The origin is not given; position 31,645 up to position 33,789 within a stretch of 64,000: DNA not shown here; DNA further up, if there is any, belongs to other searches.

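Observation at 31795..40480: Orphan IolD + minimal CUT2 importer + two Fe(II)/2OG-oxygenase-like proteins flanking a Gfo/Idh/MocA oxidoreductase: an unassigned cyclitol or substituted-sugar module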

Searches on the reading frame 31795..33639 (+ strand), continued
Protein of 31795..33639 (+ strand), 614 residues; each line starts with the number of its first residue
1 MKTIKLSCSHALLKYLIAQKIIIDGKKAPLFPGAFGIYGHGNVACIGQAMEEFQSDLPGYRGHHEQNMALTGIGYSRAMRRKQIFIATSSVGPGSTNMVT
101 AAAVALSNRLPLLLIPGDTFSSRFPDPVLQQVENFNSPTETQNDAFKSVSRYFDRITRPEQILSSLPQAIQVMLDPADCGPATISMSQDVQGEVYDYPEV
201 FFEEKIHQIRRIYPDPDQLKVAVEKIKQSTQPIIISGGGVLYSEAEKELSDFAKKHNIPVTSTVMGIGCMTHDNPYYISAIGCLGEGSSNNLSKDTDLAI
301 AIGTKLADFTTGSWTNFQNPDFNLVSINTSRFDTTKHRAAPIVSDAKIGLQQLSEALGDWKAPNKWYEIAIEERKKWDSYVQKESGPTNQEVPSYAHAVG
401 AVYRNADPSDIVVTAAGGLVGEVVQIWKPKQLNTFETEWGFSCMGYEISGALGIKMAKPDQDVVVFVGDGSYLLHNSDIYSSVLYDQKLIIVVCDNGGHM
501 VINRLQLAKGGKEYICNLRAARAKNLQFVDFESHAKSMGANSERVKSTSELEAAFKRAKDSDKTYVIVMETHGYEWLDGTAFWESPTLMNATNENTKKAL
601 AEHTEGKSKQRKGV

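Call 80: search_protein_families(library=pfam, proteins=[L075:5215-6099:-, L075:6108-6557:-, L075:11144-11971:+, L075:13093-14025:+, L109:187-1017:+, L109:3272-4150:+, L109:4181-5044:+, L109:5060-6559:-, L065:3548-5497:-, L073:8051-8923:+], max_evalue=0.001)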
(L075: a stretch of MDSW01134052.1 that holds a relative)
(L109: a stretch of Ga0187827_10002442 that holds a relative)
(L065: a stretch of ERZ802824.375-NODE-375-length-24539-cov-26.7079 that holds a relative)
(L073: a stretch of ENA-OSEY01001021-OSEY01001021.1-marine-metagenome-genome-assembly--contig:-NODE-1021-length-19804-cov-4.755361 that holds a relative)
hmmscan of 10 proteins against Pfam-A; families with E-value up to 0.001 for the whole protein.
L075:5215-6099:- (294 aa): 1 family
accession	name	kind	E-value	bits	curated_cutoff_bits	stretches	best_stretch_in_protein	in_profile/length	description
PF08450.18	SGL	-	9.6e-74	248.5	26.3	1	16-256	1-245/246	SMP-30/Gluconolactonase/LRE-like region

L075:6108-6557:- (149 aa): 1 family
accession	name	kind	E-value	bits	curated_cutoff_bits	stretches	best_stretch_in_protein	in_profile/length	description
PF05025.18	RbsD_FucU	-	1.9e-35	122.7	25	1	7-142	4-138/138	RbsD / FucU transport protein family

L075:11144-11971:+ (275 aa): 1 family
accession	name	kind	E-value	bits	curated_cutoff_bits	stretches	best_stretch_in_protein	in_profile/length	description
PF02548.21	Pantoate_transf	-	1.6e-36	126.5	28.7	1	13-251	9-256/259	Ketopantoate hydroxymethyltransferase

L075:13093-14025:+ (310 aa): 1 family
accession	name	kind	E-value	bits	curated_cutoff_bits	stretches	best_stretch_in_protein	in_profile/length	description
PF05721.19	PhyH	-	4.9e-28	99.3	22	1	10-235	1-211/213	Phytanoyl-CoA dioxygenase (PhyH)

L109:187-1017:+ (276 aa): 1 family
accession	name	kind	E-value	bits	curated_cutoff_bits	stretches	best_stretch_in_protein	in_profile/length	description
PF02548.21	Pantoate_transf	-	4.2e-33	115.3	28.7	1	4-254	1-258/259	Ketopantoate hydroxymethyltransferase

L109:3272-4150:+ (292 aa): 5 families
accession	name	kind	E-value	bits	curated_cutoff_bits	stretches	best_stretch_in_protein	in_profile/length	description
PF03446.21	NAD_binding_2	-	5e-44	150.6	21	1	3-161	1-159/161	NAD binding domain of 6-phosphogluconate dehydrogenase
PF14833.11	NAD_binding_11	-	1.7e-24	86.8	30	1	166-276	1-111/122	NAD-binding of NADP-dependent 3-hydroxyisobutyrate dehydrogenase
PF02826.25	2-Hacid_dh_C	-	4e-07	30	25.1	1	3-114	38-146/178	D-isomer specific 2-hydroxyacid dehydrogenase, NAD binding domain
PF03807.23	F420_oxidored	-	1.5e-05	26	21.6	1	4-68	2-70/94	NADP oxidoreductase coenzyme F420-dependent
PF02737.24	3HCDH_N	-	9.7e-05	22.8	22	1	3-50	1-48/180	3-hydroxyacyl-CoA dehydrogenase, NAD binding domain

L109:4181-5044:+ (287 aa): 1 family
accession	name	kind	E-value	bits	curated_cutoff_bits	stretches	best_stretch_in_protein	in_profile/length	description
PF01261.30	AP_endonuc_2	-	1.3e-26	94.3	31.1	1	23-275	6-243/249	Xylose isomerase-like TIM barrel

L109:5060-6559:- (499 aa): 1 family
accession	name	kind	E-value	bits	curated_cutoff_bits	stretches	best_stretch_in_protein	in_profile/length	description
PF22244.2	GCE_fung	-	2.2e-30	106.6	27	1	299-451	70-230/231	Glucuronyl esterase, fungi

L065:3548-5497:- (649 aa): 2 families
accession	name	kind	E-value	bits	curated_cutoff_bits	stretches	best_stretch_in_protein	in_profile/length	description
PF02449.21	Glyco_hydro_42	-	2.3e-135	452.2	21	1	10-397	1-376/376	Beta-galactosidase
PF08532.16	Glyco_hydro_42M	-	2.9e-21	76.4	25.8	1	406-592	2-206/207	Beta-galactosidase trimerisation domain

L073:8051-8923:+ (290 aa): 1 family
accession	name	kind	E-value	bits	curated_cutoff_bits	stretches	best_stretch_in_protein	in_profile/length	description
PF08450.18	SGL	-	2.6e-63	214.3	26.3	1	16-260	1-245/246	SMP-30/Gluconolactonase/LRE-like region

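Call 81: search_protein_families(library=ncbifam, proteins=[L114:2964-3890:-, L113:7450-8397:+, L109:4181-5044:+, L075:2294-3301:-, L075:11144-11971:+, L114:12001-13845:+], max_evalue=1e-10)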
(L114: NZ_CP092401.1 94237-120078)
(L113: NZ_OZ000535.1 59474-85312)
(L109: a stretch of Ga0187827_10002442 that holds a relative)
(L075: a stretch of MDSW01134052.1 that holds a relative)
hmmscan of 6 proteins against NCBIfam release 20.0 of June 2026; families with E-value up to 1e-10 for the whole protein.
L114:2964-3890:- (308 aa): 9 families
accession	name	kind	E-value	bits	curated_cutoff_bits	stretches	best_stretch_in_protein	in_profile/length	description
NF007936.0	PRK10653.1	equivalog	4.2e-37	128.1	337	1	10-298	13-294/295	ribose ABC transporter substrate-binding protein RbsB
NF041827.1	YtfQ_transport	equivalog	2.6e-33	115.3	510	1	51-276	55-281/320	galactofuranose ABC transporter, galactofuranose-binding protein YtfQ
NF011924.1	PRK15395.1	equivalog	7.8e-29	100.8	420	1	6-286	7-301/329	galactose/glucose ABC transporter substrate-binding protein MglB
TIGR02634.1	xylF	equivalog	1.1e-22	81.1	389.55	1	23-287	1-261/302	D-xylose ABC transporter substrate-binding protein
NF007254.0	PRK09701.1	equivalog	2.1e-21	76.4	335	1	3-291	6-297/311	D-allose transporter substrate-binding protein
NF040907.2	ChvE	equivalog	5.8e-20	71.8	460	1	52-287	29-280/324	multiple monosaccharide ABC transporter substrate-binding protein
NF007680.0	PRK10355.1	equivalog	1.4e-19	70.5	504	1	4-287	7-288/331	D-xylose ABC transporter substrate-binding protein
NF007075.0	PRK09526.1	subfamily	4e-13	49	340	1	66-298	109-327/358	LacI family DNA-binding transcriptional regulator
NF047341.1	lactose_RbsR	equivalog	1.5e-11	44.2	382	1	22-244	63-272/331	ribose utilization transcriptional repressor RbsR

L113:7450-8397:+ (315 aa): 7 families
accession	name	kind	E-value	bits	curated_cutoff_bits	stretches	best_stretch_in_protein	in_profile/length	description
NF007936.0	PRK10653.1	equivalog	4e-28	98.6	337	1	65-258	60-253/295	ribose ABC transporter substrate-binding protein RbsB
NF007254.0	PRK09701.1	equivalog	1.4e-22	80.3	335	1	64-258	58-263/311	D-allose transporter substrate-binding protein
TIGR02634.1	xylF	equivalog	1.7e-22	80.4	389.55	1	65-261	32-234/302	D-xylose ABC transporter substrate-binding protein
NF007680.0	PRK10355.1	equivalog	5.4e-19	68.6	504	1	5-257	3-257/331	D-xylose ABC transporter substrate-binding protein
NF041827.1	YtfQ_transport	equivalog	1.3e-14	53.9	510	1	5-288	3-290/320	galactofuranose ABC transporter, galactofuranose-binding protein YtfQ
NF011937.0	PRK15408.1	equivalog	7.5e-12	44.8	384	1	67-257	64-258/340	autoinducer 2 ABC transporter substrate-binding protein LsrB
TIGR02637.1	RhaS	equivalog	1.5e-11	44.1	342.25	1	66-252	35-226/302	rhamnose ABC transporter substrate-binding protein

L109:4181-5044:+ (287 aa): 0 families

L075:2294-3301:- (335 aa): 7 families
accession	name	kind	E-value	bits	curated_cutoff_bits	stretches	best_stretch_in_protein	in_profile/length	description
TIGR04380.1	myo_inos_iolG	equivalog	2.2e-120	401.5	355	1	4-332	2-330/330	inositol 2-dehydrogenase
NF052679.1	InsChiInosDhIolG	equivalog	1.7e-38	132.6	540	1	3-334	2-328/343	bifunctional inositol 2-dehydrogenase/D-chiro-inositol 1-dehydrogenase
NF040723.1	UDP-GlcNAcDh_Arch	equivalog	4e-30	105.4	450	1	4-325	1-301/302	UDP-N-acetylglucosamine 3-dehydrogenase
NF041392.1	XylDh_Gfo6_Halo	equivalog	5.5e-17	61.6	350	1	2-333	15-350/350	D-xylose 1-dehydrogenase Gfo6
NF058563.1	BT_2159_fam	equivalog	7.7e-16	58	650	1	5-184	2-182/350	disaccharide 3-dehydrogenase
NF052479.1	LevoglcsnDh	equivalog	1.3e-14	53.7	650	1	1-185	1-202/386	levoglucosan dehydrogenase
NF058561.1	BT_2158_fam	equivalog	4.1e-12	45.4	750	1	5-149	35-181/487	glycoside 3-dehydrogenase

L075:11144-11971:+ (275 aa): 2 families
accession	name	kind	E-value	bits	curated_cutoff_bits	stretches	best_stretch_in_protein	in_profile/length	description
NF001452.0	PRK00311.1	subfamily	1.1e-32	113.4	272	1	84-255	96-263/267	3-methyl-2-oxobutanoate hydroxymethyltransferase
TIGR00222.1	panB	equivalog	2.7e-29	102.5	207.55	1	83-228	92-240/264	3-methyl-2-oxobutanoate hydroxymethyltransferase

L114:12001-13845:+ (614 aa): 50 families (the best 25 are shown)
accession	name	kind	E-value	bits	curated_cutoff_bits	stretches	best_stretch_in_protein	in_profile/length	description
TIGR04377.1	myo_inos_iolD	equivalog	1.9e-250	832.8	715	1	5-611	1-615/616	3D-(3,5/4)-trihydroxycyclohexane-1,2-dione acylhydrolase (decyclizing)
NF004919.0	PRK06276.1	equivalog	1e-53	182.5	866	1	63-573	45-540/582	acetolactate synthase large subunit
NF004710.0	PRK06048.1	equivalog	1.3e-53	182.3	976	1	62-570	51-536/561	acetolactate synthase large subunit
TIGR00118.1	acolac_lg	equivalog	6.7e-53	180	538.35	1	54-570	36-533/557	biosynthetic-type acetolactate synthase large subunit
NF005860.0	PRK07789.1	equivalog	1.4e-50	172.3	881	1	34-568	52-575/615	acetolactate synthase large subunit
NF006187.0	PRK08322.1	equivalog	1.2e-49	169.3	509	1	34-570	20-527/548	acetolactate synthase large subunit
NF005039.0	PRK06456.1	equivalog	6.3e-47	160.3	868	1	34-570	20-543/572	acetolactate synthase large subunit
NF006524.0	PRK08978.1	equivalog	9.9e-47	159.4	738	1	61-557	43-510/548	acetolactate synthase 2 catalytic subunit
NF006052.0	PRK08199.1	subfamily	7.6e-45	153.2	539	1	37-578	29-544/559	thiamine pyrophosphate protein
NF005712.0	PRK07524.1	subfamily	6.6e-44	150.3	500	1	64-571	48-529/536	5-guanidino-2-oxopentanoate decarboxylase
NF006122.0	PRK08266.1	subfamily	9.5e-44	149.8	571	1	34-571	22-524/543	hypothetical protein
NF008431.0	PRK11269.1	equivalog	1.6e-41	142.5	791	1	64-561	50-541/591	glyoxylate carboligase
NF006319.0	PRK08527.1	equivalog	1.6e-41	142.4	905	1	63-571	49-538/565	acetolactate synthase large subunit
NF005228.0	PRK06725.1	equivalog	2.3e-41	141.7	991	1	62-535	59-511/571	acetolactate synthase large subunit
NF004772.0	PRK06112.1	subfamily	5.7e-41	140.5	673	1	68-575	61-563/578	acetolactate synthase catalytic subunit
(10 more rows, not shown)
